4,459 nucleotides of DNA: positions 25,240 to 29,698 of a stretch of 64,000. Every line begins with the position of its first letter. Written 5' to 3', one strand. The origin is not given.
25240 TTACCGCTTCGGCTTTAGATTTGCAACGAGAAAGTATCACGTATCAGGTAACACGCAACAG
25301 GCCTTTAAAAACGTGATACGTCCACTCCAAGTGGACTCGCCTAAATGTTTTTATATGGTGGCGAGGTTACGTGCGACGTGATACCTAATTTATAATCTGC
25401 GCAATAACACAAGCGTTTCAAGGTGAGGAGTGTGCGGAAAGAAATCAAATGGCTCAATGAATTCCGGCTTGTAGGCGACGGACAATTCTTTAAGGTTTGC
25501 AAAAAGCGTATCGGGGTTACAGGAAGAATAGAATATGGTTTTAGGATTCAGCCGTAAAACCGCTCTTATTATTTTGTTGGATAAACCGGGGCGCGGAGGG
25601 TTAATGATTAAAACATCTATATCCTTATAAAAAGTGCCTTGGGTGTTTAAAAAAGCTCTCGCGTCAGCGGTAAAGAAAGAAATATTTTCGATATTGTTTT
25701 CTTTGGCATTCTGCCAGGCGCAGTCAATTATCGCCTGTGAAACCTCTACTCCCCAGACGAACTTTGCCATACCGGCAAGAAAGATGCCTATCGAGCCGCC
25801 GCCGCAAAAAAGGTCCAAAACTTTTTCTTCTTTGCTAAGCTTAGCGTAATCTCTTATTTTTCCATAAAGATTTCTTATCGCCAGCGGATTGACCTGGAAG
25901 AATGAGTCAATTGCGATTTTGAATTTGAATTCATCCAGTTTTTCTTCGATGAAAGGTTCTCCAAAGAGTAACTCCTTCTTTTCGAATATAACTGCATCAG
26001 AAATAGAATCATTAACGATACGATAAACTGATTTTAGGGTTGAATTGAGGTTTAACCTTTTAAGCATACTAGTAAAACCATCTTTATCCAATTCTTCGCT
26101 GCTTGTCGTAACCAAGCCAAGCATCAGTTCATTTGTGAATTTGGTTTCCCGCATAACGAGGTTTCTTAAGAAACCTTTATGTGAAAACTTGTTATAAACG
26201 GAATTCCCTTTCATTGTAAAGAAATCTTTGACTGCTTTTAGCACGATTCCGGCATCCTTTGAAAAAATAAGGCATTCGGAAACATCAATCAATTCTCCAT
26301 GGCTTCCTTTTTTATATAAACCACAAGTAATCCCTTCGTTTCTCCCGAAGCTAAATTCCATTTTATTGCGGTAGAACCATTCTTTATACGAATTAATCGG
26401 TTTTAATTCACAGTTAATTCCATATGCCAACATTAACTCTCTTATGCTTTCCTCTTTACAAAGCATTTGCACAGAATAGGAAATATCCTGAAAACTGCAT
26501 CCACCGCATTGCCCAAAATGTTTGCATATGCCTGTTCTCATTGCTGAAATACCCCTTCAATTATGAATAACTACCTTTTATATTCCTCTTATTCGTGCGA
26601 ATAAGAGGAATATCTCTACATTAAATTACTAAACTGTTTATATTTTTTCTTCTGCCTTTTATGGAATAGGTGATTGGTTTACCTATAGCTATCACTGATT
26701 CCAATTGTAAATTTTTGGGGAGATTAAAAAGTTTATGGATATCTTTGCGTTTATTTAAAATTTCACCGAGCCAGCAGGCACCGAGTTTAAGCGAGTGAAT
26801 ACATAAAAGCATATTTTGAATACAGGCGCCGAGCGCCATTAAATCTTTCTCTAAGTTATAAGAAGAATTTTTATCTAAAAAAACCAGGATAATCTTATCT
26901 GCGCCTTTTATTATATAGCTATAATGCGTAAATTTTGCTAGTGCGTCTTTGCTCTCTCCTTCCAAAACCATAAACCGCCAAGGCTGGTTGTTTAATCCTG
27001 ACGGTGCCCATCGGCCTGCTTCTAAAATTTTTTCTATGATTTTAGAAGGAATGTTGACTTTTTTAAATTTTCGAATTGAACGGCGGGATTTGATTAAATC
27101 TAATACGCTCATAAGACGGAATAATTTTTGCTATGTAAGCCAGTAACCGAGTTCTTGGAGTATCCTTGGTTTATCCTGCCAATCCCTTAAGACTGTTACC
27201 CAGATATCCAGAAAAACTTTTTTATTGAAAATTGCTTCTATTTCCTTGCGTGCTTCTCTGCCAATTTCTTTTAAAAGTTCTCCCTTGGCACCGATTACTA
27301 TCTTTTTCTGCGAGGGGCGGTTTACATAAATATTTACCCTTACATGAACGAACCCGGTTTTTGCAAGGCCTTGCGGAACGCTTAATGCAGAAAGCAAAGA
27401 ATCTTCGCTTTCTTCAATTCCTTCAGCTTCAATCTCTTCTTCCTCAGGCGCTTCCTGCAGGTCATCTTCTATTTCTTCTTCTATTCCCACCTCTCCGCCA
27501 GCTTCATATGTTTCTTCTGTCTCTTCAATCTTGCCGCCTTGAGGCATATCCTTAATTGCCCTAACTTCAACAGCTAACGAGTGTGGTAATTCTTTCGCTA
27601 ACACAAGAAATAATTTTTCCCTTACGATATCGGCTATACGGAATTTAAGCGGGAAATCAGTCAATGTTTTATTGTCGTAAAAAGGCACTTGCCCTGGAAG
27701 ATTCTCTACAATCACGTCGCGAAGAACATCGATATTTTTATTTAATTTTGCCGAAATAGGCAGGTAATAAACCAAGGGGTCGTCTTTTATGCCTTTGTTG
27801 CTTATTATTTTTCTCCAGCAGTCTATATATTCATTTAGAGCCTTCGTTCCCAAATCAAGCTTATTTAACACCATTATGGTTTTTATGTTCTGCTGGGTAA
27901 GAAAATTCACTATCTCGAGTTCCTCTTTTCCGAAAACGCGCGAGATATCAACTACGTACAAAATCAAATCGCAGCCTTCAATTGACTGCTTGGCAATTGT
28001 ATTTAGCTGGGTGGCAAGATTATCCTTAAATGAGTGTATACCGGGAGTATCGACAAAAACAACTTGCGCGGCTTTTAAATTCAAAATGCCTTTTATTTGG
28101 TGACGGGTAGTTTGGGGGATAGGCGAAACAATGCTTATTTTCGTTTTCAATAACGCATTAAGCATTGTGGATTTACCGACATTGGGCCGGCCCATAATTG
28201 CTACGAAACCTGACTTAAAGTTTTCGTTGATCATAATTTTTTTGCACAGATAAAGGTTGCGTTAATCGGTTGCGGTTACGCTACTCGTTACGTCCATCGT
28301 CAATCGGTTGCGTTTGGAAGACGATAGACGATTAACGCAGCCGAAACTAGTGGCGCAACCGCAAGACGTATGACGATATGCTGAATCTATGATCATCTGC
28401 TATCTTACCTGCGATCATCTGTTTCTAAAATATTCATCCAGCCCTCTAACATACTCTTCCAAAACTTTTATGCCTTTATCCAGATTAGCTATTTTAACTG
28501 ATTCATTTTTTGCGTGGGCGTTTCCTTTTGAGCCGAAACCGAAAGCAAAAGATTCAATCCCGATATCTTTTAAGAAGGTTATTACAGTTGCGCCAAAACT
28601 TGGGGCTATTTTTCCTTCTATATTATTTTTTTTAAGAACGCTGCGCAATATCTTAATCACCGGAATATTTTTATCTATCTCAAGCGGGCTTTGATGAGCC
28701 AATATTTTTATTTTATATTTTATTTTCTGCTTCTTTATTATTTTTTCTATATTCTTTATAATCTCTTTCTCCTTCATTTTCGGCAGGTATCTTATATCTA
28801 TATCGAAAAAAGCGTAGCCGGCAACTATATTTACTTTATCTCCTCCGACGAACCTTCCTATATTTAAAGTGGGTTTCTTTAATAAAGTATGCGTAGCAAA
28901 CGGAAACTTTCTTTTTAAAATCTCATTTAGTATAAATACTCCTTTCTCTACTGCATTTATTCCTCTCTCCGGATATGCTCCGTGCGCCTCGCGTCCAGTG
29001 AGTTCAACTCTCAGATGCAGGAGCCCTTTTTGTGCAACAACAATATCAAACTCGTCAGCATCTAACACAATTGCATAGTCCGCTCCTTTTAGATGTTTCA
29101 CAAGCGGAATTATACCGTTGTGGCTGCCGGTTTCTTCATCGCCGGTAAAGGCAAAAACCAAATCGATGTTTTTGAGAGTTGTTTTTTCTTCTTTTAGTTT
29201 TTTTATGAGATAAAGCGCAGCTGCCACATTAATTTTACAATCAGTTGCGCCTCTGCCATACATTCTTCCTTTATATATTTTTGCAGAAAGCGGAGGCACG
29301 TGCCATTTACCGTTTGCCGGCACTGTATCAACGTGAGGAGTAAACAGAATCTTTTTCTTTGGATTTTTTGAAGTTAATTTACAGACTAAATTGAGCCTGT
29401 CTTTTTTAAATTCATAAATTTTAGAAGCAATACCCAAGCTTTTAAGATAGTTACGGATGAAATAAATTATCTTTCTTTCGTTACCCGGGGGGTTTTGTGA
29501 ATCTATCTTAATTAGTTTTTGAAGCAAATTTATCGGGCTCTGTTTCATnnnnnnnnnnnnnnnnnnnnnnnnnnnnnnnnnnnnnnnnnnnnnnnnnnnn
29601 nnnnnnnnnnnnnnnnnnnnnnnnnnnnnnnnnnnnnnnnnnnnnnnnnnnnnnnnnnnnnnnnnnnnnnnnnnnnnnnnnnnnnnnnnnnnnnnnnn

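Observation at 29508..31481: Fusion of a PilZ c-di-GMP receptor domain, a transmembrane coiled coil and an (alpha/alpha)6 glycoside-hydrolase-like domain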

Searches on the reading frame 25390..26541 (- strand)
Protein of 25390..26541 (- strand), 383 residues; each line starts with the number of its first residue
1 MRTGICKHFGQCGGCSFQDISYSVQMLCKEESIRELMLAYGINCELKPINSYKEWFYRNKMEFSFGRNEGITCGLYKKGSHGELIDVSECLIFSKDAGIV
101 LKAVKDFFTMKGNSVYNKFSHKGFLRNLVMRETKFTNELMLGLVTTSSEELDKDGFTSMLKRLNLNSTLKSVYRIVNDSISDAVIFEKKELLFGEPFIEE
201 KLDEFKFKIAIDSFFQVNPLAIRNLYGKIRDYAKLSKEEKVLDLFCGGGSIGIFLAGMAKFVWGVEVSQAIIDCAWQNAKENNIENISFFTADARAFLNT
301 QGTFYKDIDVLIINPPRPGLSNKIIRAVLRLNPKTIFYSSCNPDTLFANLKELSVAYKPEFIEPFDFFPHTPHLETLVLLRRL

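Call 9: search_protein_families(library=pfam, proteins=[window:25390-26541:-], max_evalue=0.001)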
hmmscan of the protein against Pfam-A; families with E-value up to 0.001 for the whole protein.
window:25390-26541:- (383 aa): 8 families
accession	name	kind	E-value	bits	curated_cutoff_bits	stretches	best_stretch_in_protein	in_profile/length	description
PF05958.17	tRNA_U5-meth_tr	-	1.1e-24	87.5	23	1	187-382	148-356/357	tRNA (Uracil-5-)-methyltransferase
PF13847.12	Methyltransf_31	-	1.6e-11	44.5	27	1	236-356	2-128/145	Methyltransferase domain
PF05175.20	MTS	-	7.8e-08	32.6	23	1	237-316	31-107/170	Methyltransferase small domain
PF13649.12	Methyltransf_25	-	2.4e-07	31.8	27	1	241-304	1-65/97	Methyltransferase domain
PF09445.16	Methyltransf_15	-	9.1e-07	29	22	1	239-321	2-85/165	RNA cap guanine-N2 methyltransferase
PF03602.21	Cons_hypoth95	-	3e-05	24.2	24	1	236-317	40-123/182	Conserved hypothetical protein 95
PF02475.24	TRM5-TYW2_MTfase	-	0.00033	21.1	28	1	233-299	32-100/164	TRM5/TYW2 methyltransferase domain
PF01135.25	PCMT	-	0.00087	19.6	20.3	0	223-296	59-135/210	Protein-L-isoaspartate(D-aspartate) O-methyltransferase (PCMT)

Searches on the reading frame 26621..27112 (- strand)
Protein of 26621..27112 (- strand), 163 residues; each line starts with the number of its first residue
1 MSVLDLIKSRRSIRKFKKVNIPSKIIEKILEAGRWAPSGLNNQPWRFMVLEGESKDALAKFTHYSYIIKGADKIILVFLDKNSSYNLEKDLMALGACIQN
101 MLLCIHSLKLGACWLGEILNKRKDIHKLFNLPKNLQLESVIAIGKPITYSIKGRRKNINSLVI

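Call 9: search_protein_families(library=pfam, proteins=[window:26621-27112:-], max_evalue=0.001)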
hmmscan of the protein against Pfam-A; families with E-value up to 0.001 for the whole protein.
window:26621-27112:- (163 aa): 2 families
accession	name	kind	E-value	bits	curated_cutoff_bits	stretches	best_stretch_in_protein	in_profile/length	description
PF00881.29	Nitroreductase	-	5.4e-30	105.2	23.5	2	7-62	1-57/167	Nitroreductase family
PF14512.11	TM1586_NiRdase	-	6.9e-16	58.9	27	2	67-162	62-149/215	Putative TM nitroreductase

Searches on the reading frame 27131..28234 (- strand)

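Call 9: search_protein_families(library=pfam, proteins=[window:27131-28234:-], max_evalue=0.001)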
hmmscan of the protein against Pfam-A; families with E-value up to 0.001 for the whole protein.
window:27131-28234:- (367 aa): 10 families
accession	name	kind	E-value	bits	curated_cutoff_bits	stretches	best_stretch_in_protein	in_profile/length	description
PF01926.29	MMR_HSR1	-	6.3e-28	97.6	21.9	1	11-125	2-113/113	50S ribosome-binding GTPase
PF07650.23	KH_2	-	7e-15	55.1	22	1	299-353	25-78/78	KH domain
PF00009.33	GTP_EFTU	-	2.5e-14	53.8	26.5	1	54-180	67-187/188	Elongation factor Tu GTP binding domain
PF02421.24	FeoB_N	-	2.5e-14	53.5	27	1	11-131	3-120/156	Ferrous iron transport protein B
PF00350.29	Dynamin_N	-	2.8e-13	50.7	27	2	50-126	95-168/168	Dynamin family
PF04548.22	AIG1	-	1.4e-08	34.8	27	1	13-137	5-138/212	AIG1 family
PF03193.22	RsgA_GTPase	-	6.8e-08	33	30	1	2-69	100-171/174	RsgA GTPase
PF09439.16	SRPRB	-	1.7e-05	24.7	25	1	11-127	6-111/178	Signal recognition particle receptor beta subunit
PF20720.3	nSTAND3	-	0.00022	21.4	27.2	1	7-74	16-85/155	Novel STAND NTPase 3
PF00071.28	Ras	-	0.00075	19.5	21.6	0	12-173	3-154/162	Ras family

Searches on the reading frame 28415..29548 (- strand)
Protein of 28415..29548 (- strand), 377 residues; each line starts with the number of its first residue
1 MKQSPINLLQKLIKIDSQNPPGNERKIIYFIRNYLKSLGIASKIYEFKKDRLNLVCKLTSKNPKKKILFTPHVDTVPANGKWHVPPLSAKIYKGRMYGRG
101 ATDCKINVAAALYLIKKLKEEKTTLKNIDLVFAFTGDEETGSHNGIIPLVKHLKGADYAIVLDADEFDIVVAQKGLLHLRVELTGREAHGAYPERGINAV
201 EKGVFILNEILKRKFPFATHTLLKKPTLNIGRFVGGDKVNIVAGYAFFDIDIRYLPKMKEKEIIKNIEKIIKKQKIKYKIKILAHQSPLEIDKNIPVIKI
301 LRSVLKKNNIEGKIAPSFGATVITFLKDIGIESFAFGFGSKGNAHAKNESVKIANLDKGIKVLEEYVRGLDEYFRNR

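Call 9: search_protein_families(library=pfam, proteins=[window:28415-29548:-], max_evalue=0.001)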
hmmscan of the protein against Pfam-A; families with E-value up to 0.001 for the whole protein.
window:28415-29548:- (377 aa): 4 families
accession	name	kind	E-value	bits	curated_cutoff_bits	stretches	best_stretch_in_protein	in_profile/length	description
PF01546.33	Peptidase_M20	-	1.1e-31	110.8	24.6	1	69-367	2-204/206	Peptidase family M20/M25/M40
PF07687.19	M20_dimer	-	6.2e-23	81.2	21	1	171-278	1-106/107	Peptidase dimerisation domain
PF04389.22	Peptidase_M28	-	1.1e-09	38.8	21.3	1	53-162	1-90/193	Peptidase family M28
PF05343.19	Peptidase_M42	-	9.6e-06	25.3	23.2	0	101-164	132-190/292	M42 glutamyl aminopeptidase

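Call 79: search_protein_families(library=ncbifam, proteins=[window:28415-29548:-], max_evalue=0.00001)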
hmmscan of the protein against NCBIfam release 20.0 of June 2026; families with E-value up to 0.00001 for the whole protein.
window:28415-29548:- (377 aa): 57 families (the best 25 are shown)
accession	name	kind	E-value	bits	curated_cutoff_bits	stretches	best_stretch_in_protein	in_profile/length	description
TIGR01910.1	DapE-ArgE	subfamily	6.8e-69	232.8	217.6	1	6-362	1-373/373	ArgE/DapE family deacylase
NF006399.0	PRK08651.1-2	equivalog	9.2e-63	212.6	381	2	6-212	7-215/405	succinyl-diaminopimelate desuccinylase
NF010589.0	PRK13983.1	equivalog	4.6e-49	167.4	333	1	2-366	13-405/409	M20 family metallo-hydrolase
NF006400.0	PRK08651.1-3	equivalog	5.4e-49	167.1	374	1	5-367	12-403/410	succinyl-diaminopimelate desuccinylase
NF005710.0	PRK07522.1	subfamily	1e-48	166.5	412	1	3-370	8-388/391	acetylornithine deacetylase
NF006365.0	PRK08588.1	subfamily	2.3e-48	165.5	289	1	3-367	7-377/383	succinyl-diaminopimelate desuccinylase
TIGR01892.1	AcOrn-deacetyl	equivalog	7.5e-46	156.8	297.7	1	8-365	2-363/365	acetylornithine deacetylase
NF009557.0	PRK13009.1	equivalog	1.6e-43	149.3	284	1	2-367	2-371/377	succinyl-diaminopimelate desuccinylase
TIGR01246.1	dapE_proteo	equivalog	9.6e-42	143.3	361.8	1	7-367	3-367/370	succinyl-diaminopimelate desuccinylase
NF006398.0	PRK08651.1-1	equivalog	4.4e-41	141.2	439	1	2-366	11-395/403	succinyl-diaminopimelate desuccinylase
NF005913.0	PRK07906.1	subfamily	7.4e-39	133.6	382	2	5-221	17-251/442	hypothetical protein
NF009555.0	PRK13004.1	equivalog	4e-38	131.4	321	1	3-288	15-296/399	YgeY family selenium metabolism-linked hydrolase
NF003474.0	PRK05111.1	equivalog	7.5e-38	130.4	460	1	24-367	32-377/383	acetylornithine deacetylase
TIGR01900.1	dapE-gram_pos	equivalog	9.5e-38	130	304.2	1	2-367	2-350/351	succinyl-diaminopimelate desuccinylase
NF006404.0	PRK08652.1-2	equivalog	7e-33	113.9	348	1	6-364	4-322/332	acetylornithine deacetylase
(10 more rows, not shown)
